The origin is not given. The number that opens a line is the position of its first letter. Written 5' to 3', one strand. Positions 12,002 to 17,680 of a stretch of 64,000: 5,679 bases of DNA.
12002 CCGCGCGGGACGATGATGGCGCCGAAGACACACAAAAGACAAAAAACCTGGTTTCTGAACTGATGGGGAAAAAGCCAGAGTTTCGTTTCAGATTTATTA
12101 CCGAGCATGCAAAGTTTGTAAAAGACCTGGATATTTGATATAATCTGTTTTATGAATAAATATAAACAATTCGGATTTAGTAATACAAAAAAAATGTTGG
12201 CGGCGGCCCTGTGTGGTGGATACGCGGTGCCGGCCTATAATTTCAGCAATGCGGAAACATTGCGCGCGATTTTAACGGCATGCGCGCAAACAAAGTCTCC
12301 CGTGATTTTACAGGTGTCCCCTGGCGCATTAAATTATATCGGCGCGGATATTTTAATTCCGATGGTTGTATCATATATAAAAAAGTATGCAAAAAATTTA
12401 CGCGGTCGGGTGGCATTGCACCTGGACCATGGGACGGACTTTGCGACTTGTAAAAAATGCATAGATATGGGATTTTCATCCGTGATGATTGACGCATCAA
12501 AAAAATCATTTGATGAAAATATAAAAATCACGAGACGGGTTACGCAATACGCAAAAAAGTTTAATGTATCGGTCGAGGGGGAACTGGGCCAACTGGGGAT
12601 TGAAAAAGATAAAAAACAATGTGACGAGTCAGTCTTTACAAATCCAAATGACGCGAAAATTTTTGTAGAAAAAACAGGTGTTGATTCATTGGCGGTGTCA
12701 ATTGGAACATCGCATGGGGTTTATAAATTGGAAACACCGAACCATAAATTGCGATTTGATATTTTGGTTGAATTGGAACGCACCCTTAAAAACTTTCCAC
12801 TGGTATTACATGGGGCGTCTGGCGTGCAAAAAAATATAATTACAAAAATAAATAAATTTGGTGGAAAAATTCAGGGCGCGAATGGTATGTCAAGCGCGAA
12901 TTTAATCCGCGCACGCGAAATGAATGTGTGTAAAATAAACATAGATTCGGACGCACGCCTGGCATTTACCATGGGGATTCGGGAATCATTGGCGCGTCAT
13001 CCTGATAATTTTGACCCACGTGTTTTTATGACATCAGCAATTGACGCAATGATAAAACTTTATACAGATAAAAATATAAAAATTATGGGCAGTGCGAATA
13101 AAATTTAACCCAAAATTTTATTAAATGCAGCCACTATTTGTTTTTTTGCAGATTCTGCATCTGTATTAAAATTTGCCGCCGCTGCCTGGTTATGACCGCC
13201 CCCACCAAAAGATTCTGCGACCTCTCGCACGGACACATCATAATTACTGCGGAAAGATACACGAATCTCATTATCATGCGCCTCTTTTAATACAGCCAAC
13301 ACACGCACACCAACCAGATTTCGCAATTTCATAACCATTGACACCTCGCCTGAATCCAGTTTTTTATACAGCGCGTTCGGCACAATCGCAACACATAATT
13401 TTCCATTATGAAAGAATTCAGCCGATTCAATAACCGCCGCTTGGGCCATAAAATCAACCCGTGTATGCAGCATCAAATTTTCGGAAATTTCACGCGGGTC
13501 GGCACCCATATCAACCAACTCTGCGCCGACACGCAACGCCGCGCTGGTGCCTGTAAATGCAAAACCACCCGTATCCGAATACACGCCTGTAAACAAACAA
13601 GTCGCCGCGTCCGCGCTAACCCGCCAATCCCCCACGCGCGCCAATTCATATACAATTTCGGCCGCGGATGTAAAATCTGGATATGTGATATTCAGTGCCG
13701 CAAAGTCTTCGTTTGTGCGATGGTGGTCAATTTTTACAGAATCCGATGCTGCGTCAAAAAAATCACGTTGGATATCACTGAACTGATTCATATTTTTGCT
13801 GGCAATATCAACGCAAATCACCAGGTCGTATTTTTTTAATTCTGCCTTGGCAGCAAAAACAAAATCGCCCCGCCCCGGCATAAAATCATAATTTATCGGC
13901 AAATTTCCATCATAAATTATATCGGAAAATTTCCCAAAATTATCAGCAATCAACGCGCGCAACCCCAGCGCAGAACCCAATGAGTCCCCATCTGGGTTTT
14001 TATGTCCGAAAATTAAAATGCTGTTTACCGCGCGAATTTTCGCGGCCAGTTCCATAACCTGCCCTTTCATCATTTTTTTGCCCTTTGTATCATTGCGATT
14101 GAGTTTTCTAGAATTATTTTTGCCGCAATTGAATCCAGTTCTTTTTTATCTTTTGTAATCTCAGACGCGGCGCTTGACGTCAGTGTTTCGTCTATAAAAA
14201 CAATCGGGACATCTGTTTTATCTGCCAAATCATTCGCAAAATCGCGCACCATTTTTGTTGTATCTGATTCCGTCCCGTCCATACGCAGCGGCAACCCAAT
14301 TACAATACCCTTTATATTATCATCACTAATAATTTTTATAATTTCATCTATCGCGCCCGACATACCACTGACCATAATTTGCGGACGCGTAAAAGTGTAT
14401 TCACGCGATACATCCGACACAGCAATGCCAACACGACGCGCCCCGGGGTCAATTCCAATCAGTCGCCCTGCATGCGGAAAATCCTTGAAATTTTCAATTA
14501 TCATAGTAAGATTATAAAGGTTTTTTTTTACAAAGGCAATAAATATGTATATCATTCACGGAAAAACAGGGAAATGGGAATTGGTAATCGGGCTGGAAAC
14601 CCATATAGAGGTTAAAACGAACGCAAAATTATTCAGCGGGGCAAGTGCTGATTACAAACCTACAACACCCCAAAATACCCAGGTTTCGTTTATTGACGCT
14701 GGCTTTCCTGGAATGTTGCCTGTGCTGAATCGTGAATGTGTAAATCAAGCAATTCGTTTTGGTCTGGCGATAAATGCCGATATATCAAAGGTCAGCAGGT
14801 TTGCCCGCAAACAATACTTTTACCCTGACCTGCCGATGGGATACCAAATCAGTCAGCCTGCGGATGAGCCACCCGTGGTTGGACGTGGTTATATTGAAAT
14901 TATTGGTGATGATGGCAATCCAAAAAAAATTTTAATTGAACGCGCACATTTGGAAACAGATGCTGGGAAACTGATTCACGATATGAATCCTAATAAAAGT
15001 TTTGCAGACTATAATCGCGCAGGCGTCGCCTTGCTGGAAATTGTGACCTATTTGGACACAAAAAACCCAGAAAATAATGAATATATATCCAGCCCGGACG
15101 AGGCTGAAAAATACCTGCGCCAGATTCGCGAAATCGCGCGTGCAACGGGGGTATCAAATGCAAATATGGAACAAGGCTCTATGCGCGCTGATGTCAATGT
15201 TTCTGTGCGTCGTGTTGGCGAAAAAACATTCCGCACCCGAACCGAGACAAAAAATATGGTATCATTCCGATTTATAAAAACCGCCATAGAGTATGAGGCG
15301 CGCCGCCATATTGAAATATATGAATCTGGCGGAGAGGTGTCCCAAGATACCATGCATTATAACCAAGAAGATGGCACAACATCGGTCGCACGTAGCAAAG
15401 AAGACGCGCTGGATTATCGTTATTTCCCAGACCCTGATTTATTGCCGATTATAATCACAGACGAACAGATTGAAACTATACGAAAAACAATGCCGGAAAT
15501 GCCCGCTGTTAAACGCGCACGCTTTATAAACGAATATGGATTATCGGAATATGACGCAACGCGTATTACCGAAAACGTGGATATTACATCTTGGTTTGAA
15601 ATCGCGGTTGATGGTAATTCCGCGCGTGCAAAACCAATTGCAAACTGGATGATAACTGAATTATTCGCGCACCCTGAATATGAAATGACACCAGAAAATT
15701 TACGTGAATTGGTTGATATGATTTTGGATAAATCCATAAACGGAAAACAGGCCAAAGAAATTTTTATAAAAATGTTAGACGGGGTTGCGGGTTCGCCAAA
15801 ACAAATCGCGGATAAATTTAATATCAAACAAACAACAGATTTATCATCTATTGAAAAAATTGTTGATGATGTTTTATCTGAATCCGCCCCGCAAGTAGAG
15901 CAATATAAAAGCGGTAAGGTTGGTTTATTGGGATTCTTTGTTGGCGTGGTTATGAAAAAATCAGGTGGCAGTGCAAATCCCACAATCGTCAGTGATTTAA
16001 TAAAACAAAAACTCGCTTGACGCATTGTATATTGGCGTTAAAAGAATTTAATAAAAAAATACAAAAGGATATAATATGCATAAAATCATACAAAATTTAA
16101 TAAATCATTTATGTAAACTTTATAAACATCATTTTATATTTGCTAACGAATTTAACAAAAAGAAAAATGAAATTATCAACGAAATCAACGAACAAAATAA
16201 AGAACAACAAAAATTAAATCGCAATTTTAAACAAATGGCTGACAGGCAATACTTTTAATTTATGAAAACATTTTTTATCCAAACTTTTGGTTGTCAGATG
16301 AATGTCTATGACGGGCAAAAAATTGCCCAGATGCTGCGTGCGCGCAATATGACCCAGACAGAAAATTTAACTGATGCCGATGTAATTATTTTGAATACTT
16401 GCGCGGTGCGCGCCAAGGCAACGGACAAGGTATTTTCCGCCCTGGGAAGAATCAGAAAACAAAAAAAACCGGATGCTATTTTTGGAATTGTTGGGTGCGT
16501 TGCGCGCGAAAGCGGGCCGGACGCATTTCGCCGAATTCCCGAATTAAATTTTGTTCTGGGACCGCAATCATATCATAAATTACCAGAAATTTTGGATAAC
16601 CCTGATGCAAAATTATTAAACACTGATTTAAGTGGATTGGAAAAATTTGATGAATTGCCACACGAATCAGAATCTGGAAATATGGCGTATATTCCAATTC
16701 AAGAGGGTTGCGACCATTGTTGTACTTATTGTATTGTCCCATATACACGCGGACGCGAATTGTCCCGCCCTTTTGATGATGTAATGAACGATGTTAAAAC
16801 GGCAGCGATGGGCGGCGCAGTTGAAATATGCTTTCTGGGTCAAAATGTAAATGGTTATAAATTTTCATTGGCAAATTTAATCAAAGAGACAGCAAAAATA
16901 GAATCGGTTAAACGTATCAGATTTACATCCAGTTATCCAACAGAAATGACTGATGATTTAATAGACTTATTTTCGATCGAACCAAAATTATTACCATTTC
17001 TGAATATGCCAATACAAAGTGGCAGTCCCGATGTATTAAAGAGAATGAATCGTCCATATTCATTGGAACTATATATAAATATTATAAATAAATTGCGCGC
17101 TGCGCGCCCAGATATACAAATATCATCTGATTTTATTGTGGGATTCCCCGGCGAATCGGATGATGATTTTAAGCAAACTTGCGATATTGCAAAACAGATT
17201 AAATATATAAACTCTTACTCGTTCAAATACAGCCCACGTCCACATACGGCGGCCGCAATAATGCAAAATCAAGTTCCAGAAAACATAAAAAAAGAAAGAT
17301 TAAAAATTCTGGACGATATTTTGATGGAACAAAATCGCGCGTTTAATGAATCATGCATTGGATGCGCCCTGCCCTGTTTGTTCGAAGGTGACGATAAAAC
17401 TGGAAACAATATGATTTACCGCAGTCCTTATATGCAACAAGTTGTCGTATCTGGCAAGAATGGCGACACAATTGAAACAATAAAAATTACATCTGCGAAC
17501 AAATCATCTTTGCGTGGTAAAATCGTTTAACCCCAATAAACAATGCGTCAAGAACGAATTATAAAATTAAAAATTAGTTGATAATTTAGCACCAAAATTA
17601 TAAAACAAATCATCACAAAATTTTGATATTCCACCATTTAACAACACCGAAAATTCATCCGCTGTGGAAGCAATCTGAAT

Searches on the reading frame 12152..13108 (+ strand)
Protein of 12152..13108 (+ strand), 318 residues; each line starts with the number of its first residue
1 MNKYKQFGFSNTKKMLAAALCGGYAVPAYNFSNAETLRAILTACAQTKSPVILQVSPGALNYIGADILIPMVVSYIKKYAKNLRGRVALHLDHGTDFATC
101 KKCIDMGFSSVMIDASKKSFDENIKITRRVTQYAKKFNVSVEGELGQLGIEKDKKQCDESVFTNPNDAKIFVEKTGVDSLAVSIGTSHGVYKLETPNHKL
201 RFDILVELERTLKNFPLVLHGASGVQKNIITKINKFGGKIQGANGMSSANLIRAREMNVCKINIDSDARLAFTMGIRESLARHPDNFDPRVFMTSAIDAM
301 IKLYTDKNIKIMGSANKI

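Call 51: search_protein_families(library=pfam, proteins=[window:12152-13108:+], max_evalue=0.001)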
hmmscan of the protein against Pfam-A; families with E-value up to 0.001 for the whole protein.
window:12152-13108:+ (318 aa): 1 family
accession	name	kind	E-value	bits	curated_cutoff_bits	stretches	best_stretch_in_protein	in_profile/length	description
PF01116.26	F_bP_aldolase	-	2.4e-91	306.6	25.5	1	11-317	2-277/277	Fructose-bisphosphate aldolase class-II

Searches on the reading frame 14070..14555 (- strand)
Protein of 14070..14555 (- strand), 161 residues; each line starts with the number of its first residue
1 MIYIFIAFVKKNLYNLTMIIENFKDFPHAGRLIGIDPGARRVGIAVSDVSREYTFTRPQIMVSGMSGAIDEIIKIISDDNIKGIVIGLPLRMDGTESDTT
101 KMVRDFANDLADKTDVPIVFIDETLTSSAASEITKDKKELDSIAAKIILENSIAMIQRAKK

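Call 79: search_protein_families(library=pfam, proteins=[window:14070-14555:-], max_evalue=0.001)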
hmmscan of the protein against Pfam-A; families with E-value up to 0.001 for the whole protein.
window:14070-14555:- (161 aa): 1 family
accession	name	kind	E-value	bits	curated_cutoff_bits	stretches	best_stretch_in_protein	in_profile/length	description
PF03652.20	RuvX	-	9.8e-30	104.1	29.2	1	31-152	2-131/134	Holliday junction resolvase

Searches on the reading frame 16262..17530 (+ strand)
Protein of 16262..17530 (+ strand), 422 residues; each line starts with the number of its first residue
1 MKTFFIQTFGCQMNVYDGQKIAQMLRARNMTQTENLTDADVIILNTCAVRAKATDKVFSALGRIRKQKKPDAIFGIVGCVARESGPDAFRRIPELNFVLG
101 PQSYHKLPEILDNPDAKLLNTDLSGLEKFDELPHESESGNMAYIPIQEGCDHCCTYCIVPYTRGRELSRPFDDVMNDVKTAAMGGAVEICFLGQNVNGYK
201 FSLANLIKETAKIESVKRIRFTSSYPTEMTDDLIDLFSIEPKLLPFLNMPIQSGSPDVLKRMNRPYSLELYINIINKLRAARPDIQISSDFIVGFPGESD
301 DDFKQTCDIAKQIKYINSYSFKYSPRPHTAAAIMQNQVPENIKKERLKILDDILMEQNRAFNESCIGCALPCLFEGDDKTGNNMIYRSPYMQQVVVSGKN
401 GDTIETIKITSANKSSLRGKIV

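Call 51: search_protein_families(library=pfam, proteins=[window:16262-17530:+], max_evalue=0.001)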
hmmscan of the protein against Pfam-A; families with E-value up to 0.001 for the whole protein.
window:16262-17530:+ (422 aa): 2 families
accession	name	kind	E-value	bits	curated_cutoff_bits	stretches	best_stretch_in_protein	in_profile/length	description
PF00919.26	UPF0004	-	1.7e-27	95.8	27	1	4-100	2-98/98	Uncharacterized protein family UPF0004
PF04055.27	Radical_SAM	-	7e-26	91.8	29.5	1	144-308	1-164/166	Radical SAM superfamily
